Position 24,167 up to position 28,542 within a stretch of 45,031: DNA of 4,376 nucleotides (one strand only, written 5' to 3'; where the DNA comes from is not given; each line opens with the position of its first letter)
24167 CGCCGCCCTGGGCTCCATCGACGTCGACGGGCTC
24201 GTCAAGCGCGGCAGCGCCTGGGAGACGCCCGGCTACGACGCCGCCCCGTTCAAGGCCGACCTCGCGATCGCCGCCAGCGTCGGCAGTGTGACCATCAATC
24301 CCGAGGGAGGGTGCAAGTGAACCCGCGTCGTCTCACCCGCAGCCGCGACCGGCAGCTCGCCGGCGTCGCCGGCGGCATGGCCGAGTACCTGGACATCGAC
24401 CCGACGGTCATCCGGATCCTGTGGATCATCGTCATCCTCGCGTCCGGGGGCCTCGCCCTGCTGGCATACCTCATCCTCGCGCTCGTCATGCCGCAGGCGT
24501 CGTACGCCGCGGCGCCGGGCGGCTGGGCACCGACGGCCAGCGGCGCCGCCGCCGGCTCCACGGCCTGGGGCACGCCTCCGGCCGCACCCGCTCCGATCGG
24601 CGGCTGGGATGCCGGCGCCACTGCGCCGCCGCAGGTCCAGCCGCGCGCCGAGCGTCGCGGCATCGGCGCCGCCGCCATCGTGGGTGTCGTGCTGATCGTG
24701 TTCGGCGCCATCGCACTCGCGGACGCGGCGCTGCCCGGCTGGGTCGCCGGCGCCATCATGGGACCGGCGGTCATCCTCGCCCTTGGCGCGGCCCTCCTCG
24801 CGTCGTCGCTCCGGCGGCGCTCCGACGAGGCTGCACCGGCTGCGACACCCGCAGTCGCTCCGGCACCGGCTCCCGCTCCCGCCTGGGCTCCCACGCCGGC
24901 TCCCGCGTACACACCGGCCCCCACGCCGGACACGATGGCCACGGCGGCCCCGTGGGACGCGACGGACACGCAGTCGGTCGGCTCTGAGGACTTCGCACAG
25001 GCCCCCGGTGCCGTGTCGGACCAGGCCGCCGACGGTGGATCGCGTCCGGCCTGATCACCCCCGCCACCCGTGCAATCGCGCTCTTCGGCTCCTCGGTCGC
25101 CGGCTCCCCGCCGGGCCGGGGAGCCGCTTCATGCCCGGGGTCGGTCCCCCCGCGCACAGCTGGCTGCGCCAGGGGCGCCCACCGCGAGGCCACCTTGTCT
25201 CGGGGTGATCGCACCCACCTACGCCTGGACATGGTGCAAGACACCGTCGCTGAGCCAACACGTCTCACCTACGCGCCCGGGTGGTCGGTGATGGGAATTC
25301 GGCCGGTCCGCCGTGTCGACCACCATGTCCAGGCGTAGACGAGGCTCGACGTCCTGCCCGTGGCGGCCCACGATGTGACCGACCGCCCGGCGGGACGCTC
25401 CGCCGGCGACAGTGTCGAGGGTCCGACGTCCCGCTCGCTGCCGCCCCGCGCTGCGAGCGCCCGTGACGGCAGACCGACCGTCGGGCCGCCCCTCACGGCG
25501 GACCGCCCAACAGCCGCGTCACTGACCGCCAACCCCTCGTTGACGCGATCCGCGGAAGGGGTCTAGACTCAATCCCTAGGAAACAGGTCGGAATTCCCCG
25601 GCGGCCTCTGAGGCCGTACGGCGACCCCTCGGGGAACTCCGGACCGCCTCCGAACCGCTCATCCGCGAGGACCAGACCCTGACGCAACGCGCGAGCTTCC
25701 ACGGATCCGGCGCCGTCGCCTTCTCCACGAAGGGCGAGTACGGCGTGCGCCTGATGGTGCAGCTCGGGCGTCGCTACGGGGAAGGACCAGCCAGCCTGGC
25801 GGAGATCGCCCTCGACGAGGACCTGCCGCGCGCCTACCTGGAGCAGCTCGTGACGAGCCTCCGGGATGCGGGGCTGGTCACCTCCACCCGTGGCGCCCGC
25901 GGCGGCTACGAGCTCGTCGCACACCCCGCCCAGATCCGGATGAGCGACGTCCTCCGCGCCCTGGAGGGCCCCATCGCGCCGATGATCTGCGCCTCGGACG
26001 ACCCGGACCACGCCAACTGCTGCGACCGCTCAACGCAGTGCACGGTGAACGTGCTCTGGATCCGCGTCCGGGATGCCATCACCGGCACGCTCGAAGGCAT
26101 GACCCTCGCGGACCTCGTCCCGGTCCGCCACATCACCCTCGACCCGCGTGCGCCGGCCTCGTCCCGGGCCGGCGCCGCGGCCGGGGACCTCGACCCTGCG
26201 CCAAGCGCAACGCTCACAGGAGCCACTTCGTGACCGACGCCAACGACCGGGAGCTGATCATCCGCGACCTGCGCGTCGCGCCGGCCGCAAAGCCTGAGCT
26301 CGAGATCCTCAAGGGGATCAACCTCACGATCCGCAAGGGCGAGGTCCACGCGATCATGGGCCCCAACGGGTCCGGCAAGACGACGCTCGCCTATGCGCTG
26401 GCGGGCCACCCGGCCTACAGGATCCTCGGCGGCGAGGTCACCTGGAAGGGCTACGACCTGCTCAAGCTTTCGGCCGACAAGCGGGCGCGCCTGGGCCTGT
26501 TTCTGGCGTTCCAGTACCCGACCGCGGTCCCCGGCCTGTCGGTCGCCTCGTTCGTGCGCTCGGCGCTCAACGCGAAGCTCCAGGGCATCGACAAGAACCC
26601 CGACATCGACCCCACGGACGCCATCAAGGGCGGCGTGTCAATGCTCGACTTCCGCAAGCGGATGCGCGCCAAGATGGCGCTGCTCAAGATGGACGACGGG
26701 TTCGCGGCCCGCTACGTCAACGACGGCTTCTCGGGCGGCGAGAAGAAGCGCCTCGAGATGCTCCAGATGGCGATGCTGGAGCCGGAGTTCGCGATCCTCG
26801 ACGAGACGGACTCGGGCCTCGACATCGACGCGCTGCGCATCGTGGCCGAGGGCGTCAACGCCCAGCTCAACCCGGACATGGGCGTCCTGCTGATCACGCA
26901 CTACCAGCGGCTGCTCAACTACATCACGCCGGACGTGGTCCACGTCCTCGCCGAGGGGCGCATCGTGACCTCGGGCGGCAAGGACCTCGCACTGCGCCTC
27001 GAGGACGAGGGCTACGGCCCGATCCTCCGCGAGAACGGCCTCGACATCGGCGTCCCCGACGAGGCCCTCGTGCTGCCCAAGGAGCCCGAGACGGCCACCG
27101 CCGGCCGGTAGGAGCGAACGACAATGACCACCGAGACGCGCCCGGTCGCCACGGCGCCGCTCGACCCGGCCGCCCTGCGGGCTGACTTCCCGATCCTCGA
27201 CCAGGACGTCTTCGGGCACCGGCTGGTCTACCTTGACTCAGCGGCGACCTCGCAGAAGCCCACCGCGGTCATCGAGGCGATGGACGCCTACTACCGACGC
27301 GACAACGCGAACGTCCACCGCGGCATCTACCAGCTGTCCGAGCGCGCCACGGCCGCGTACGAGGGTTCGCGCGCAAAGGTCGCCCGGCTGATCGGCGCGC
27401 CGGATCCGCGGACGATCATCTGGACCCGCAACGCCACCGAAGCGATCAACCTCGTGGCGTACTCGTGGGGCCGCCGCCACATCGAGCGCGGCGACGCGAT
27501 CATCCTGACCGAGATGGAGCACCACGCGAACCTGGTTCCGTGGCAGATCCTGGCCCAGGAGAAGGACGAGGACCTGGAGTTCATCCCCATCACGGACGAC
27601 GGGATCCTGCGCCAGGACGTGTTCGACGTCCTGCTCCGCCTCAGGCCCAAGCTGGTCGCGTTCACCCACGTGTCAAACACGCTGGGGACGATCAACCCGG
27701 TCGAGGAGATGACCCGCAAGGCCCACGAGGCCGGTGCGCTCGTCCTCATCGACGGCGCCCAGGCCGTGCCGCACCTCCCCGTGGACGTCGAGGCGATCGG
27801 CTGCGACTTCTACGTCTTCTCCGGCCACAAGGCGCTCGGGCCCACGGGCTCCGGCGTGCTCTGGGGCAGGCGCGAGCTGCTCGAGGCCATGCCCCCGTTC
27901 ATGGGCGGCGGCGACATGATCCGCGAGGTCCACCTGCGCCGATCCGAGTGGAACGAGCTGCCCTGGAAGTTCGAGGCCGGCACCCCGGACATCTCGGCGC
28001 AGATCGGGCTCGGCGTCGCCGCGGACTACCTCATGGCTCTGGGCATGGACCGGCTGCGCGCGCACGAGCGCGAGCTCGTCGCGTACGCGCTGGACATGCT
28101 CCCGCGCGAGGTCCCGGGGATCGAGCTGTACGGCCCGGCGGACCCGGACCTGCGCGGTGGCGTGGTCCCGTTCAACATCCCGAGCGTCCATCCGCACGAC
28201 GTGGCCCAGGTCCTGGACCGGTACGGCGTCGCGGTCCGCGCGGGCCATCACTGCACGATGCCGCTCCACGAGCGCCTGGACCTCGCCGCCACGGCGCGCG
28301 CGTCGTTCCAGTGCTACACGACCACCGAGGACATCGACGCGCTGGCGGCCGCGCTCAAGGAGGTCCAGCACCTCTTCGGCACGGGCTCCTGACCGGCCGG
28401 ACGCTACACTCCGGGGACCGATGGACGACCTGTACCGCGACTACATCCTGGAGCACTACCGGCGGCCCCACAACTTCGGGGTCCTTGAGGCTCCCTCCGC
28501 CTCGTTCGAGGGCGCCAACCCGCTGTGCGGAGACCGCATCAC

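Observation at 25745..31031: Suf-type operon without sufB/sufD, extended by an E1-like/JAMM/membrane module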

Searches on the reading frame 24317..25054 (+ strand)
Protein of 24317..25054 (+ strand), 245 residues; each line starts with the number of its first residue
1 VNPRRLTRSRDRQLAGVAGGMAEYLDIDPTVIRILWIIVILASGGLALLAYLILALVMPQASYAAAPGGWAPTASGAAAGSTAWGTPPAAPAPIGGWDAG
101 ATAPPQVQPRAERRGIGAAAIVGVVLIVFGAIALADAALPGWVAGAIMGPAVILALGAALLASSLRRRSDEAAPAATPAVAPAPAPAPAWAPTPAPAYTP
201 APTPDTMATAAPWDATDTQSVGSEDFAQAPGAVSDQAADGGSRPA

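Call 19: search_protein_families(library=pfam, proteins=[window:24317-25054:+], max_evalue=0.001)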
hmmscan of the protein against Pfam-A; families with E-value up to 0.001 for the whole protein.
window:24317-25054:+ (245 aa): 1 family
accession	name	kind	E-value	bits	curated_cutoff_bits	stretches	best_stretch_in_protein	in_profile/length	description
PF04024.17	PspC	-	4.7e-20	71.6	25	1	4-61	1-58/58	PspC domain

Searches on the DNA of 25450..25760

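Call 45: search_rna_families(source=window, start=25450, end=25760, threshold=evalue, max_evalue=10, show_alignments=3)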
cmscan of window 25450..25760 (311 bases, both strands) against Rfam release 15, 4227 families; matches with E-value up to 10: 2.
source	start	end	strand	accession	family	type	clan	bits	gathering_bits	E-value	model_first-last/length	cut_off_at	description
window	25583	25706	-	RF02335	GlsR2_miR4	Gene; snRNA; snoRNA; CD-box;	-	13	100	9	1-106/106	no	Giardia snoRNA GlsR2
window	25581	25646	-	RF02940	COG3860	Cis-reg;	-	11.4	42.5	3.6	1-54/54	no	COG3860 RNA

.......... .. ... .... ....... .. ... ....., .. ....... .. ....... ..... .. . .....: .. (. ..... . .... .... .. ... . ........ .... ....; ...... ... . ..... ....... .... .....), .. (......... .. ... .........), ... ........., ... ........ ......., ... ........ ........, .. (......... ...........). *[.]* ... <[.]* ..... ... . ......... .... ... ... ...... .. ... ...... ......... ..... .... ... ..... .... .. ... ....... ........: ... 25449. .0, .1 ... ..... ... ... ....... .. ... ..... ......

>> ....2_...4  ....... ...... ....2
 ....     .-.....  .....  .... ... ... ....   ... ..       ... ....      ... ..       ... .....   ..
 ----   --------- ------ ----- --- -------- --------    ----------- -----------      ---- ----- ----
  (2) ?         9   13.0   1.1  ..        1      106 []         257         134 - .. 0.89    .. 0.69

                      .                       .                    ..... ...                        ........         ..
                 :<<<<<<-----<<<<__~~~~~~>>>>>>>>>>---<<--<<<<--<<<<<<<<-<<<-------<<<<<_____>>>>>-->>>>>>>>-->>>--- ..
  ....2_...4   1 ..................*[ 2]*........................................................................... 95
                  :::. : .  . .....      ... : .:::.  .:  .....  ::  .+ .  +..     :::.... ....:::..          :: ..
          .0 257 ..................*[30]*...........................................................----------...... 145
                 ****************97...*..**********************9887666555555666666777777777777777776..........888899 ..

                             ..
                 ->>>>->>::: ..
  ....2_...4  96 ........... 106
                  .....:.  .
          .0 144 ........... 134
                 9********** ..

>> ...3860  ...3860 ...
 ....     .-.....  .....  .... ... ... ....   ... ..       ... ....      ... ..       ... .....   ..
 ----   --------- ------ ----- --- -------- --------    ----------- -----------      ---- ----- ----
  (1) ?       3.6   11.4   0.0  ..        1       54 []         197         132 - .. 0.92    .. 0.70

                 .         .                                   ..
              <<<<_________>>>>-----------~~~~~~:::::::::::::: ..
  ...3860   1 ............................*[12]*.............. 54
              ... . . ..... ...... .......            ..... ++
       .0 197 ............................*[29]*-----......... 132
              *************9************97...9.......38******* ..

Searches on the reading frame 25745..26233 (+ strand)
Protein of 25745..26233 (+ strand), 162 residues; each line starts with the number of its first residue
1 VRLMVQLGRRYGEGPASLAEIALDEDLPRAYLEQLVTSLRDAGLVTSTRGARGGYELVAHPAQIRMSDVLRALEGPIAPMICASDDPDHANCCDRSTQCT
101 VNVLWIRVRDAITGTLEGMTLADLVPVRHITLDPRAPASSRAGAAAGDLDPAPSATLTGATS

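Call 6: search_protein_families(library=pfam, proteins=[window:25745-26233:+], max_evalue=0.01)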
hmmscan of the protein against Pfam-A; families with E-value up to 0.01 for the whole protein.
window:25745-26233:+ (162 aa): 1 family
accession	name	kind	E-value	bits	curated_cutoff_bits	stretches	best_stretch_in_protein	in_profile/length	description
PF02082.26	Rrf2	-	5e-33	114.5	30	1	2-125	10-130/132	Iron-dependent Transcriptional regulator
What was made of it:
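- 25679..26233 (+): Rrf2-family (IscR-like) regulator. Probable CTG start at 25679, preceded by GAGGA at 25667-25671. The first canonical start is GTG 25745. Pfam Rrf2, 5e-33 (call 6).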

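Call 8: search_protein_families(library=ncbifam, proteins=[window:25745-26233:+], max_evalue=0.001)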
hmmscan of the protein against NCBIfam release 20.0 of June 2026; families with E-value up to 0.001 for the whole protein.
window:25745-26233:+ (162 aa): 7 families
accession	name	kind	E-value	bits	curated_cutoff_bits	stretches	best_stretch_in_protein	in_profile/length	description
NF047409.1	Cys_reg_CymR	equivalog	1.6e-32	112.6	195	1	2-127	12-126/139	cysteine metabolism transcriptional regulator CymR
TIGR00738.1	rrf2_super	superfamily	2e-30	105.4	73.3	1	2-125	12-131/132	Rrf2 family transcriptional regulator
TIGR02010.1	IscR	equivalog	7.9e-22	77.5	207.55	1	4-126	14-131/135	Fe-S cluster assembly transcriptional regulator IscR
TIGR02944.1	suf_reg_Xantho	equivalog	6e-18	65.5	110.65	1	4-124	15-130/130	SUF system Fe-S cluster assembly regulator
NF008110.0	PRK10857.1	equivalog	1.5e-16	60.6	275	1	5-130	15-135/164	Fe-S cluster assembly transcriptional regulator IscR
NF008886.0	PRK11920.1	equivalog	2.9e-08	33.5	193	1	17-128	26-134/153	iron-responsive transcriptional regulator RirA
NF008240.0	PRK11014.1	equivalog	1.6e-07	31.5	182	1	26-125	36-128/141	nitric oxide-sensing transcriptional repressor NsrR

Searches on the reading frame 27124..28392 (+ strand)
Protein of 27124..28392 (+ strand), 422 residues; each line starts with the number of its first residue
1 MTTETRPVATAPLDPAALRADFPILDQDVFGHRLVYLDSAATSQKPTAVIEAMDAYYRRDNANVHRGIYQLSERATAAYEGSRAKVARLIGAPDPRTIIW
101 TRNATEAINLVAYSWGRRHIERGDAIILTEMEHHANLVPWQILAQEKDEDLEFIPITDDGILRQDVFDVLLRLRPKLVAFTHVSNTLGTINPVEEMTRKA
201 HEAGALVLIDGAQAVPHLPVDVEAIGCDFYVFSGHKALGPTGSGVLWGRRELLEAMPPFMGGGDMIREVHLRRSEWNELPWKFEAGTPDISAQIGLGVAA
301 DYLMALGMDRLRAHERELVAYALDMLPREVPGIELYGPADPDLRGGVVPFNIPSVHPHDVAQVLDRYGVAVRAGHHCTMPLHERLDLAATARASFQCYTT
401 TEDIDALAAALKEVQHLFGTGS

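Call 6: search_protein_families(library=pfam, proteins=[window:27124-28392:+], max_evalue=0.01)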
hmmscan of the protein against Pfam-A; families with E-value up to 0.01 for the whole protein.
window:27124-28392:+ (422 aa): 1 family
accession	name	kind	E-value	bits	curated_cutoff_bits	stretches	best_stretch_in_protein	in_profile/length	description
PF00266.25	Aminotran_5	-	4.4e-144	480.5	21.5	1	35-407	1-371/371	Aminotransferase class-V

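Call 8: search_protein_families(library=ncbifam, proteins=[window:27124-28392:+], max_evalue=0.001)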
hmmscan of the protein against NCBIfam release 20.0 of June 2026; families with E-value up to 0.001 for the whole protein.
window:27124-28392:+ (422 aa): 27 families (the best 25 are shown)
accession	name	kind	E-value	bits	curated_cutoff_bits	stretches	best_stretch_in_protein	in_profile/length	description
TIGR01979.1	sufS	subfamily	1.5e-173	577.3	475.1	1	17-419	2-403/403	SufS family cysteine desulfurase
NF041166.1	f2_encap_cargo1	exception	3.3e-159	531.9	800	1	6-413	218-622/623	family 2A encapsulin nanocompartment cargo protein cysteine desulfurase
NF006791.0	PRK09295.1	equivalog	8.2e-145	482.9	661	1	18-419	8-406/406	cysteine desulfurase SufS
NF008126.0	PRK10874.1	equivalog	2.6e-114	382.4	607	1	13-415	4-396/401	cysteine desulfurase CsdA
TIGR03392.1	FeS_syn_CsdA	equivalog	3.5e-110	368.9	493.6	1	14-418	2-396/398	cysteine desulfurase CsdA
TIGR01976.1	am_tr_V_VC1184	hypoth_equivalog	1.6e-70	238.5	352.35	1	14-411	2-401/401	cysteine desulfurase-like protein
TIGR01977.1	am_tr_V_EF2568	hypoth_equivalog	3.1e-68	230.5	377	1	35-414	1-376/376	cysteine desulfurase family protein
NF040779.1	Sec_lyase_SclA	exception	1.2e-57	195.6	525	1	35-414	1-376/378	selenocysteine lyase SclA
TIGR03402.1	FeS_nifS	equivalog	1.1e-41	142.9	530.75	1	35-380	1-324/379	cysteine desulfurase NifS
TIGR03235.1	DNA_S_dndA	equivalog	5.2e-34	118.1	480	1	36-378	1-325/353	cysteine desulfurase DndA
NF010611.0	PRK14012.1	equivalog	4.4e-32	111.5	548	1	35-264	7-236/406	IscS subfamily cysteine desulfurase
TIGR04343.1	egtE_PLP_lyase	equivalog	1.5e-31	109.5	400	1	35-411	15-368/370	ergothioneine biosynthesis PLP-dependent enzyme EgtE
TIGR02006.1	IscS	equivalog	6.1e-31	107.8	643.2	1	35-265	5-233/402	IscS subfamily cysteine desulfurase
TIGR03403.1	nifS_epsilon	equivalog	2.3e-27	95.8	587.7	1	35-265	1-230/382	NifS family cysteine desulfurase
NF002806.0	PRK02948.1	subfamily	2.3e-20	73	304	1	34-247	1-211/381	IscS subfamily cysteine desulfurase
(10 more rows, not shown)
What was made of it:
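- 27124..28392 (+): SufS cysteine desulfurase (type II). TIGR01979, 577 bits (call 8).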

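Call 10: find_encoding_contigs(protein=window:27124-28392:+, flank=10000, max_places=6)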
Protein window:27124-28392:+ (422 aa): no gene with exactly this product is on record in the collection.
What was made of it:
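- No exact copy of its SufS is on record (call 10).
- Tried and rejected: An exact look-up of the window's SufS in public assemblies found nothing (call 10), so the source genome could not be read beyond the window.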
